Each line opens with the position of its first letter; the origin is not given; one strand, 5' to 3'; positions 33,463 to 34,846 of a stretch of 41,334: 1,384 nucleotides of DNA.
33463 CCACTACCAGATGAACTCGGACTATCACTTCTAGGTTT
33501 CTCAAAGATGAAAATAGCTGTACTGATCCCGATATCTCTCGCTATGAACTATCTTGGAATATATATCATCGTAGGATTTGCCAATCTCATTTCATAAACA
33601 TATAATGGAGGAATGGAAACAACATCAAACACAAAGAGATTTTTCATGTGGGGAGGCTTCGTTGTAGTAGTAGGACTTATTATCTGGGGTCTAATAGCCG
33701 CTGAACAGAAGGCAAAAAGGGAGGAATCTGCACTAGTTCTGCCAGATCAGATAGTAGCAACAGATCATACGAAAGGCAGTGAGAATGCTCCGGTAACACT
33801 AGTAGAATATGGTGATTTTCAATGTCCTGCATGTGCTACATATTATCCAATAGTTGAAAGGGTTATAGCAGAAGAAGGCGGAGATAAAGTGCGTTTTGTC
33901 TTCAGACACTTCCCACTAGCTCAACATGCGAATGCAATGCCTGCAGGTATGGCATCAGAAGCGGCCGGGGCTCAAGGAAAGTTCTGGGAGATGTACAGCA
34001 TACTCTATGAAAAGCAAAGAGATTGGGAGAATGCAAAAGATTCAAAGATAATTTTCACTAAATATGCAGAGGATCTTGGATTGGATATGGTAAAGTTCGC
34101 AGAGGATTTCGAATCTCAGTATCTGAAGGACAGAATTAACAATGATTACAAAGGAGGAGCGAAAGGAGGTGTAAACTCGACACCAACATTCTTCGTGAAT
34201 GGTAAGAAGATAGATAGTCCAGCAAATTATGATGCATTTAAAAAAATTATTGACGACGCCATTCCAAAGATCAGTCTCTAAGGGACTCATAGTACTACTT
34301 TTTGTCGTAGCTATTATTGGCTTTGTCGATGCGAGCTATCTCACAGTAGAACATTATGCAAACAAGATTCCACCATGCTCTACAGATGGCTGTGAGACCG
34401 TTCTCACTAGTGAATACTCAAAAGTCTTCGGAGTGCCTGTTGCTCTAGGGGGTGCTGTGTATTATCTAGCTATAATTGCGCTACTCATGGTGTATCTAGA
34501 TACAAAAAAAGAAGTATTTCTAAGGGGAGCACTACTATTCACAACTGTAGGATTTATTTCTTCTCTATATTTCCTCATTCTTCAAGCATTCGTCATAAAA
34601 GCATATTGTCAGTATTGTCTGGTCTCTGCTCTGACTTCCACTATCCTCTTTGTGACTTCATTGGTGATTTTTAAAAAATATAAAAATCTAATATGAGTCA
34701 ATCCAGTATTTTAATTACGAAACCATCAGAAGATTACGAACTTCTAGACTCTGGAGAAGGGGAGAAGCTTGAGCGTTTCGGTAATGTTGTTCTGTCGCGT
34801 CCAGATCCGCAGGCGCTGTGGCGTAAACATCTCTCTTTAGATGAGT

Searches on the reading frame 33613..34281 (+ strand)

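Call 8: search_protein_families(library=pfam, proteins=[window:33613-34281:+])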
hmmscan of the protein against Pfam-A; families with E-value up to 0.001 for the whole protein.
window:33613-34281:+ (222 aa): 4 families
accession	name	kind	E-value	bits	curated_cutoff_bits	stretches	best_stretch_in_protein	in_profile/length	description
PF13462.12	Thioredoxin_4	-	7e-35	121.1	23.2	1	50-215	4-165/165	Thioredoxin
PF01323.26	DSBA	-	9.6e-16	58.6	25.6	2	113-213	93-190/191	DSBA-like thioredoxin domain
PF13743.12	Thioredoxin_5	-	6.6e-05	23.2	27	1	146-198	114-166/186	Thioredoxin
PF18400.7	Thioredoxin_12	-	0.00086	19.7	26.1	0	39-105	122-187/190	Thioredoxin-like domain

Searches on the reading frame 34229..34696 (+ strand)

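Call 8: search_protein_families(library=pfam, proteins=[window:34229-34696:+])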
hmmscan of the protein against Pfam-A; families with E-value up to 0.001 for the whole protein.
window:34229-34696:+ (155 aa): 1 family
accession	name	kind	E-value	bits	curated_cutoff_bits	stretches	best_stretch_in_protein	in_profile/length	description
PF07884.19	VKOR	-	1.8e-28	99.8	27.5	1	23-144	2-133/134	Vitamin K epoxide reductase family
